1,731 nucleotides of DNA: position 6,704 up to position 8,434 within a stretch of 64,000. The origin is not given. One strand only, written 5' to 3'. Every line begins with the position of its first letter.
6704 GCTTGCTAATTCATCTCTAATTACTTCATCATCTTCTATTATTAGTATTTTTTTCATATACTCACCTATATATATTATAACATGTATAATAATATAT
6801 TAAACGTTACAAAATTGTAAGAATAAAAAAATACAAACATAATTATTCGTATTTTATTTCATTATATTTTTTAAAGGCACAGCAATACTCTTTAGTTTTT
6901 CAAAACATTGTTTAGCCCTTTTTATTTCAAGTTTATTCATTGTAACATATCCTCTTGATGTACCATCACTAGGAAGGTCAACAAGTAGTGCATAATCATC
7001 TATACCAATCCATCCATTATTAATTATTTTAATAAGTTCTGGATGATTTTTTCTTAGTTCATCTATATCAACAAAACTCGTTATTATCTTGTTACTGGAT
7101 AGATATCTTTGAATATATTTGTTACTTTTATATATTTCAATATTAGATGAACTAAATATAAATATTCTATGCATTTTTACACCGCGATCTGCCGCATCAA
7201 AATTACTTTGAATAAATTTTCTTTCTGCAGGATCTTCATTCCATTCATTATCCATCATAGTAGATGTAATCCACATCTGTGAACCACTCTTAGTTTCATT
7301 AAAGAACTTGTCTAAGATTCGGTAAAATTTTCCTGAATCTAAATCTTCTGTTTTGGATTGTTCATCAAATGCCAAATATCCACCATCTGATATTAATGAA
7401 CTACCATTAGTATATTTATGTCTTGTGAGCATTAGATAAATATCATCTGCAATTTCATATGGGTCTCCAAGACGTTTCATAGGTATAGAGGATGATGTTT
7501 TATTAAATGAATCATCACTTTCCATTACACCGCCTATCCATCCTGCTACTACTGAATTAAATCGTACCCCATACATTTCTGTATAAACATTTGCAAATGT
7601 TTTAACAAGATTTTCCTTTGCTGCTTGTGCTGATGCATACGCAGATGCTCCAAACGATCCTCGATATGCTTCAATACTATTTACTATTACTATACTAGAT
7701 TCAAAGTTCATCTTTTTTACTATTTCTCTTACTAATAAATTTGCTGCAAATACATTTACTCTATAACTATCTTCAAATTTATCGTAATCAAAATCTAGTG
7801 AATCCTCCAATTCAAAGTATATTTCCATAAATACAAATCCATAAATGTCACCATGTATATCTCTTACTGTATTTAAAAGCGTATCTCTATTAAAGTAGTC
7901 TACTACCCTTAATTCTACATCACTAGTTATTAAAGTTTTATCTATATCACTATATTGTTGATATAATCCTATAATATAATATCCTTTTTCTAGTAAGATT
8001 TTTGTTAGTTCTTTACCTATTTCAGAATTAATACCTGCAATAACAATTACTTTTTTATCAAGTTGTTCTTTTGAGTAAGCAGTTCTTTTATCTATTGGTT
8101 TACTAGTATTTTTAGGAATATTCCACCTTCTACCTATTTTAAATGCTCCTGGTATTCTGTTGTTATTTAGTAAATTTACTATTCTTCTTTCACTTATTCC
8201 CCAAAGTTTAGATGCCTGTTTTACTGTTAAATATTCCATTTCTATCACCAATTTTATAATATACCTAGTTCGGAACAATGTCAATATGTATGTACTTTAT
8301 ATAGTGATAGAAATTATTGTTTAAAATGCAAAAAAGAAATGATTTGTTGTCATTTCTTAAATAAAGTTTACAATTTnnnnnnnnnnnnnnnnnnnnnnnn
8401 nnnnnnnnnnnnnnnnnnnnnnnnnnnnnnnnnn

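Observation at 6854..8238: HTH DNA-binding domain fused to a degenerate SDR/NmrA-like Rossmann domain: candidate redox/nucleotide-sensing regulator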

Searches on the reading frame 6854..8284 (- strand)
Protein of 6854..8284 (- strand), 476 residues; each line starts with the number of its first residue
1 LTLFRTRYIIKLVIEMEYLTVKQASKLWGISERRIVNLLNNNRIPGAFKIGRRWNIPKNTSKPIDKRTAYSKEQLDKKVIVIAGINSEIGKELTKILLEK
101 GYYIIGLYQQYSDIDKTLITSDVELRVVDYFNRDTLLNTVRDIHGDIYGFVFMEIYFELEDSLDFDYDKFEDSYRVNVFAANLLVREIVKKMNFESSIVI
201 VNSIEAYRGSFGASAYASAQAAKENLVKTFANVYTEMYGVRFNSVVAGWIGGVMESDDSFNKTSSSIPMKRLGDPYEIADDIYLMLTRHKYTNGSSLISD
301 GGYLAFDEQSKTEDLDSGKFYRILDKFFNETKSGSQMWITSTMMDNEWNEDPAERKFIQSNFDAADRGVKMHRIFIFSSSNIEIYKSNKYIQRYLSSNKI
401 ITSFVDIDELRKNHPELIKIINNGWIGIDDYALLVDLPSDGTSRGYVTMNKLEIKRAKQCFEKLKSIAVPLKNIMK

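Call 3: search_protein_families(library=pfam, proteins=[window:6854-8284:-], max_evalue=1)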
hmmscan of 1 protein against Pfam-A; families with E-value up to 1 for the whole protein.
window:6854-8284:- (476 aa): 9 families
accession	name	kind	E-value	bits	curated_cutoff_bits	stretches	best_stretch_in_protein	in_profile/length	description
PF13561.12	adh_short_C2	-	2.5e-21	76.8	27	1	87-303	6-235/236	Enoyl-(Acyl carrier protein) reductase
PF00106.31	adh_short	-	5.5e-13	49.3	26.6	1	78-255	1-187/195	short chain dehydrogenase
PF12728.13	HTH_17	-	2.3e-08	34.6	27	1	18-58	1-40/51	Helix-turn-helix domain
PF08659.16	KR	-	0.015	15.7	22.6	1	81-229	4-162/180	KR domain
PF13542.12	HTH_Tnp_ISL3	-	0.044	13.7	27.4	1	7-40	18-48/51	Helix-turn-helix domain of transposase family ISL3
PF13384.12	HTH_23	-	0.063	13.6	24.6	1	9-41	10-40/50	Homeodomain-like domain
PF02961.22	SAM_BAF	-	0.076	14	25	1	66-108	6-49/88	Barrier to autointegration factor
PF01370.27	Epimerase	-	0.12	12.3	20.9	1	80-143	1-63/240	NAD dependent epimerase/dehydratase family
PF12844.13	HTH_19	-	0.33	11.3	30.2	1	10-47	4-41/64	Helix-turn-helix domain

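Call 4: search_protein_families(library=ncbifam, proteins=[window:6854-8284:-], max_evalue=1)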
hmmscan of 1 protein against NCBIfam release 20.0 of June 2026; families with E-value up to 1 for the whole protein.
window:6854-8284:- (476 aa): 160 families (the best 25 are shown)
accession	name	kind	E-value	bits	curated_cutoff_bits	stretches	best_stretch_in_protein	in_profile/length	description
NF047420.2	EF_P_mod_YmfI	equivalog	1.6e-20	73.9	238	1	80-303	2-235/236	elongation factor P 5-aminopentanone reductase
NF005067.0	PRK06484.1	equivalog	6.4e-18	64.6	713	1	73-313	269-521/524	short chain dehydrogenase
NF006384.0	PRK08628.1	equivalog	7.9e-18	64.7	307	1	74-307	4-254/258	SDR family oxidoreductase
NF009384.0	PRK12743.1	equivalog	1.1e-17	64.1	264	1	77-312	6-256/258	SDR family oxidoreductase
NF005075.0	PRK06500.1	equivalog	1.6e-17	63.7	336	1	74-303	3-246/249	SDR family oxidoreductase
NF042966.1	AcAcCoAred_PhaB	equivalog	9e-17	61.4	436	1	75-287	6-220/240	acetoacetyl-CoA reductase PhaB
NF052558.1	MBtsdlDhBudC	equivalog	1e-16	61.3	270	1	76-310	2-248/250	meso-2,3-butanediol dehydrogenase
NF052481.1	FucosDh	equivalog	1.9e-16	60.2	300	1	74-307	4-254/257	L-fucose dehydrogenase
NF005893.0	PRK07856.1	equivalog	2.1e-15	56.7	255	1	74-302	6-240/255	SDR family oxidoreductase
NF005753.0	PRK07577.1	equivalog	4.2e-15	55.9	310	1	77-302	3-231/237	SDR family oxidoreductase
NF009464.0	PRK12824.1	subfamily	8.4e-15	55.1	269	1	77-303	2-242/245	3-oxoacyl-ACP reductase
NF005559.1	PRK07231.1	subfamily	9.9e-15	54.7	215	1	75-304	2-248/249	glucose 1-dehydrogenase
NF004199.0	PRK05653.1-4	equivalog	1.2e-14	54.5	301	1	76-303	4-245/247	3-oxoacyl-ACP reductase FabG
NF005118.0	PRK06550.1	equivalog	1.5e-14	54.4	270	1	75-304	3-234/236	3-oxoacyl-ACP reductase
TIGR01830.1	3oxo_ACP_reduc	equivalog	2.3e-14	53.7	297.75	1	81-302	2-237/239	3-oxoacyl-[acyl-carrier-protein] reductase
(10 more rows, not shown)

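Call 6: find_homologous_proteins(query=window:6854-8239:-)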
Query window:6854-8239:- (461 aa): 203 proteins with E <= 0.001 among 6042 candidates; the best 120 are listed.
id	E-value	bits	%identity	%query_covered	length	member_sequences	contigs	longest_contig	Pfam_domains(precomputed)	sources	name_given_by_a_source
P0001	0.0e+0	1021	100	100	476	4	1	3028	PF12728.14,PF13561.13,PF00106.32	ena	-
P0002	5.4e-286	966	93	100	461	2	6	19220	PF12728.14,PF13561.13,PF00106.32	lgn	-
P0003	1.5e-272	922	90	100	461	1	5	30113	PF12728.14,PF13561.13,PF00106.32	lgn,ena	-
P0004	7.7e-255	864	83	100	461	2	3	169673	PF12728.14,PF13561.13,PF00106.32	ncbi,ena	-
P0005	8.0e-255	864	83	100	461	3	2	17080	PF12728.14,PF13561.13,PF00106.32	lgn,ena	-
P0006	1.8e-254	862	82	100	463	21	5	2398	PF12728.14,PF13561.13,PF00106.32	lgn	-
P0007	4.7e-254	861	83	100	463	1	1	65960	PF12728.14,PF13561.13,PF00106.32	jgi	-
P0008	1.3e-252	856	81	100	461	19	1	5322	PF12728.14,PF13561.13,PF00106.32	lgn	-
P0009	1.3e-252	856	82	100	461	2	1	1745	PF12728.14,PF13561.13,PF00106.32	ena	-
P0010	1.9e-252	856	83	100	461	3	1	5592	PF12728.14,PF13561.13,PF00106.32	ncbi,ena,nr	ncbi:MAG: SDR family oxidoreductase [Bacilli bacterium]|nr:SDR family oxidoreductase [Bacilli bacter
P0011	2.3e-251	852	82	100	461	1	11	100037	PF12728.14,PF13561.13,PF00106.32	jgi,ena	-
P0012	9.4e-251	850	81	100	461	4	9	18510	PF12728.14,PF13561.13,PF00106.32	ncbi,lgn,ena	-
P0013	1.4e-250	850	81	100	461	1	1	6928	PF12728.14,PF13561.13,PF00106.32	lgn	-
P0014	4.3e-250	848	82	100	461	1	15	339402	PF12728.14,PF13561.13,PF00106.32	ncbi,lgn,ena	-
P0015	9.9e-249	844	82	100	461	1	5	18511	PF12728.14,PF13561.13,PF00106.32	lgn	-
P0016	1.5e-248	843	80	100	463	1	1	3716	PF12728.14,PF13561.13,PF00106.32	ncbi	-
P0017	1.7e-247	839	81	100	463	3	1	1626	PF12728.14,PF13561.13,PF00106.32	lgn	-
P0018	6.5e-246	834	81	100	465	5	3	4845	PF13561.13,PF00106.32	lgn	-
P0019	9.2e-246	834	80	100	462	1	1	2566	PF13561.13,PF00106.32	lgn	-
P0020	2.4e-245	832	80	100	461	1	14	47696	PF12728.14,PF13561.13,PF00106.32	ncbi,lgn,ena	-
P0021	5.4e-245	831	80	100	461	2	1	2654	PF12728.14,PF13561.13,PF00106.32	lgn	-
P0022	6.9e-245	831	81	100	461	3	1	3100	PF12728.14,PF13561.13,PF00106.32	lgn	-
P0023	1.6e-244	830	80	100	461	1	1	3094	PF12728.14,PF13561.13,PF00106.32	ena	-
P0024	4.8e-244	828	79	100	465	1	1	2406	PF12728.14,PF13561.13,PF00106.32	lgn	-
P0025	6.5e-244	828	80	100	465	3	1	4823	PF12728.14,PF13561.13,PF00106.32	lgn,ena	-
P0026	1.0e-243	827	80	100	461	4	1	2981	PF12728.14,PF13561.13,PF00106.32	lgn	-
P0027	1.9e-243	826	80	100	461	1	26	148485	PF12728.14,PF13561.13,PF00106.32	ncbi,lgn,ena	-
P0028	1.9e-243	826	80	100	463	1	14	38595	PF12728.14,PF13561.13,PF00106.32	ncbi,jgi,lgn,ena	jgi:3-oxoacyl-[acyl-carrier protein] reductase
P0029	2.5e-242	822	79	100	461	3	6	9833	PF12728.14,PF13561.13,PF00106.32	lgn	-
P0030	3.1e-242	822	78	99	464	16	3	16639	PF12728.14,PF13561.13,PF00106.32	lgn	-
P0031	5.3e-242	821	78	100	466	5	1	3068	PF13561.13,PF00106.32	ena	-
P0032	7.8e-242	821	79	100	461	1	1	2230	PF12728.14,PF13561.13,PF00106.32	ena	-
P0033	1.0e-240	817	77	100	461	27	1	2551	PF13561.13,PF00106.32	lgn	-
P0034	1.1e-240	817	79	100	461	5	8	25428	PF12728.14,PF13561.13,PF00106.32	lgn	-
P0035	6.6e-240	814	78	100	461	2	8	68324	PF13561.13,PF00106.32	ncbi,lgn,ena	-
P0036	1.2e-238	810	77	100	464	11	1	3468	PF13561.13,PF00106.32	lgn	-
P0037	3.9e-238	809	77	100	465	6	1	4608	PF13561.13,PF00106.32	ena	-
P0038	4.2e-238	809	79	100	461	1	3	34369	PF13561.13,PF00106.32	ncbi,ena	-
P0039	1.7e-235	800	76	100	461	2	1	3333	PF12728.14,PF13561.13,PF00106.32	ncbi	-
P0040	2.3e-233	793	75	100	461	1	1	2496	PF13561.13,PF00106.32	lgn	-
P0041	9.0e-232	788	75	100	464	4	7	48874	PF12728.14,PF13561.13,PF00106.32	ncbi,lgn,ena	-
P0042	1.1e-229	781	74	100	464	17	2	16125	PF12728.14,PF13561.13,PF00106.32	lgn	-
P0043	1.2e-229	781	74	100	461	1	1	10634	PF12728.14,PF13561.13,PF00106.32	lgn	-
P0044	1.8e-229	780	75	100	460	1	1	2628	PF13561.13,PF00106.32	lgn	-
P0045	2.3e-229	780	74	100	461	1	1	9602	PF12728.14,PF13561.13,PF00106.32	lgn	-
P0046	2.7e-229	780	74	100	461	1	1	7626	PF12728.14,PF13561.13,PF00106.32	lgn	-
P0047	3.3e-229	779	74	100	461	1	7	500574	PF12728.14,PF13561.13,PF00106.32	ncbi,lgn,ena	-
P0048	4.7e-229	779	74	100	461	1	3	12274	PF12728.14,PF13561.13,PF00106.32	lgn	-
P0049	5.7e-229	778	74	100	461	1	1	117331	PF12728.14,PF13561.13,PF00106.32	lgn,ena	-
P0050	5.9e-229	778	74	100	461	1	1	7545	PF12728.14,PF13561.13,PF00106.32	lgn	-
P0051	9.3e-229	778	74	100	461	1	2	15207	PF12728.14,PF13561.13,PF00106.32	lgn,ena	-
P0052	1.0e-228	778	74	100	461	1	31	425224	PF12728.14,PF13561.13,PF00106.32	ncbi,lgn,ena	-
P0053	1.3e-228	777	74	100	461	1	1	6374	PF12728.14,PF13561.13,PF00106.32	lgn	-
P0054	1.6e-228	777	74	100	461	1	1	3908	PF12728.14,PF13561.13,PF00106.32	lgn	-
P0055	2.2e-228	777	74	100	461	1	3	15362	PF12728.14,PF13561.13,PF00106.32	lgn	-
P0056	5.4e-228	775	74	100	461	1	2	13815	PF12728.14,PF13561.13,PF00106.32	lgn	-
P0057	5.7e-228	775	74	100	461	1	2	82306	PF13561.13,PF00106.32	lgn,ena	-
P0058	9.0e-228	774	74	100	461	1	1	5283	PF12728.14,PF13561.13,PF00106.32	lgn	-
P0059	1.1e-227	774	74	100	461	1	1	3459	PF12728.14,PF13561.13,PF00106.32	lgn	-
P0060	1.2e-227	774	73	100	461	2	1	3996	PF13561.13,PF00106.32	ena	-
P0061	1.8e-227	773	74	100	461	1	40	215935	PF12728.14,PF13561.13,PF00106.32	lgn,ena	-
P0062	2.0e-227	773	74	100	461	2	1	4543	PF13561.13,PF00106.32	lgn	-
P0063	2.5e-227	773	74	100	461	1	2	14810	PF12728.14,PF13561.13,PF00106.32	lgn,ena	-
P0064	3.6e-227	773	74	100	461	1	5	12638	PF12728.14,PF13561.13,PF00106.32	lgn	-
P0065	4.9e-227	772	73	100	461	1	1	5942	PF12728.14,PF13561.13,PF00106.32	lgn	-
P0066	5.9e-227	772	73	100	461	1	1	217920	PF12728.14,PF13561.13,PF00106.32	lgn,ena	-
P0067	7.3e-227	772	74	100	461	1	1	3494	PF13561.13,PF00106.32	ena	-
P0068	1.0e-226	771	73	100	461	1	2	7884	PF12728.14,PF13561.13,PF00106.32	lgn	-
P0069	1.6e-226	770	74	100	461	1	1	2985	PF12728.14,PF13561.13,PF00106.32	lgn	-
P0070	1.8e-226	770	72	100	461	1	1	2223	PF12728.14,PF13561.13,PF00106.32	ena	-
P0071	2.5e-226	770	73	100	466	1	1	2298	PF13561.13,PF00106.32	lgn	-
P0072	2.8e-226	770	74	100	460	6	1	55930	PF13561.13,PF00106.32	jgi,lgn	-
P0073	3.6e-226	769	73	100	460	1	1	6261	PF13561.13,PF00106.32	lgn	-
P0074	2.3e-225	767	73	100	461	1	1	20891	PF12728.14,PF13561.13,PF00106.32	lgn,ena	-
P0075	3.7e-225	766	73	100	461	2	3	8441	PF12728.14,PF13561.13,PF00106.32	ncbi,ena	-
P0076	7.4e-225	765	73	100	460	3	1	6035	PF13561.13,PF00106.32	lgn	-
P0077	1.8e-224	764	73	100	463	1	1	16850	PF12728.14,PF13561.13,PF00106.32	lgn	-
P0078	4.5e-224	762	72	100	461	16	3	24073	PF12728.14,PF13561.13,PF00106.32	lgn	-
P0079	6.6e-224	762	73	100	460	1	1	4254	PF13561.13,PF00106.32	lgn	-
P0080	6.8e-224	762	73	100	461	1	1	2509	PF13561.13,PF00106.32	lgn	-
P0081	8.8e-224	761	73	100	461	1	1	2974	PF12728.14,PF13561.13,PF00106.32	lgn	-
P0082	1.2e-223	761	73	100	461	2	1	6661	PF13561.13,PF00106.32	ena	-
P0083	2.0e-223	760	73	100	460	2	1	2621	PF13561.13,PF00106.32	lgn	-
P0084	9.7e-223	758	73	100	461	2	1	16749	PF12728.14,PF13561.13,PF00106.32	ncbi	-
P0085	1.2e-222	758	74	100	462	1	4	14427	PF13561.13,PF00106.32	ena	-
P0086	2.6e-222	756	73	100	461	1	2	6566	PF13561.13,PF00106.32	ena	-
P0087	3.4e-222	756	72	100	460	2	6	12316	PF12728.14,PF13561.13,PF00106.32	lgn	-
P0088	3.7e-222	756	72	100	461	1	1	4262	PF13561.13,PF00106.32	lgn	-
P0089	1.1e-221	754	72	100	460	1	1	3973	PF13561.13,PF00106.32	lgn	-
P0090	1.2e-221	754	73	100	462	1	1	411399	PF13561.13,PF00106.32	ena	-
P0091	1.3e-221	754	73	100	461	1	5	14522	PF12728.14,PF13561.13,PF00106.32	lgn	-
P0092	1.5e-221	754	72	100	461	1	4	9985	PF12728.14,PF13561.13,PF00106.32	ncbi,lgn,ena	-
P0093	1.7e-221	754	74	100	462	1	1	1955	PF13561.13,PF00106.32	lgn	-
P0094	2.0e-221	754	72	100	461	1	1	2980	PF12728.14,PF13561.13,PF00106.32,PF01370.28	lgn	-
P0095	3.0e-221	753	72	100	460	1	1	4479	PF13561.13,PF00106.32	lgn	-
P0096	3.1e-221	753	72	100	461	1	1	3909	PF13561.13,PF00106.32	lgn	-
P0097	3.9e-221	753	73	100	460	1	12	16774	PF12728.14,PF13561.13,PF00106.32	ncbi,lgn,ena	-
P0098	4.5e-221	752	71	100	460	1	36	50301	PF12728.14,PF13561.13,PF00106.32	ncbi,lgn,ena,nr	ncbi:MAG: SDR family oxidoreductase [Bacilli bacterium]|nr:SDR family oxidoreductase [Bacilli bacter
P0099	4.8e-221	752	72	100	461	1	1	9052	PF13561.13,PF00106.32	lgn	-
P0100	1.1e-220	751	73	100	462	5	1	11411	PF13561.13,PF00106.32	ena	-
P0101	1.3e-220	751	73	100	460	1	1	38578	PF13561.13,PF00106.32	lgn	-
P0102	3.9e-220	749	72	100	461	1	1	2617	PF12728.14,PF13561.13,PF00106.32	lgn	-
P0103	4.5e-220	749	74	100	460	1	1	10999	PF13561.13,PF00106.32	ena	-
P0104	5.0e-220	749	72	100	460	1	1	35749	PF13561.13,PF00106.32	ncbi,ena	-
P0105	7.0e-220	748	73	100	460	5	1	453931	PF13561.13,PF00106.32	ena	-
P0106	1.1e-219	748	73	100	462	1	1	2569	PF13561.13,PF00106.32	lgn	-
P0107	2.6e-219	747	71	100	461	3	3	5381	PF12728.14,PF13561.13,PF00106.32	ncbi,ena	-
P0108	3.4e-219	746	73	100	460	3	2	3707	PF13561.13,PF00106.32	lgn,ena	-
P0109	4.6e-219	746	73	99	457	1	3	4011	PF13561.13,PF00106.32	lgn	-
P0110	7.0e-219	745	73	100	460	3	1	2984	PF13561.13,PF00106.32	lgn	-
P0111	7.3e-219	745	71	100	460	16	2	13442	PF12728.14,PF13561.13,PF00106.32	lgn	-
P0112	7.6e-219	745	72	100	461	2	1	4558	PF13561.13,PF00106.32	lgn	-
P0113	1.3e-218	744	73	100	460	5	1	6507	PF13561.13,PF00106.32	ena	-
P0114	6.2e-218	742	73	100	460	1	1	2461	PF13561.13,PF00106.32,PF01370.28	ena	-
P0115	1.6e-217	741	72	100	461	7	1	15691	PF12728.14,PF13561.13,PF00106.32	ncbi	-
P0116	4.7e-217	739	71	100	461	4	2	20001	PF13561.13,PF00106.32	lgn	-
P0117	8.0e-217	738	72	100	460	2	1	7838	PF13561.13,PF00106.32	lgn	-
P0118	1.6e-215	734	72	100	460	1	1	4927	PF13561.13,PF00106.32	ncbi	-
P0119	1.3e-214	731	71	100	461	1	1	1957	PF13561.13,PF00106.32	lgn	-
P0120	2.0e-214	731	72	100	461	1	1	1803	PF13561.13,PF00106.32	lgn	-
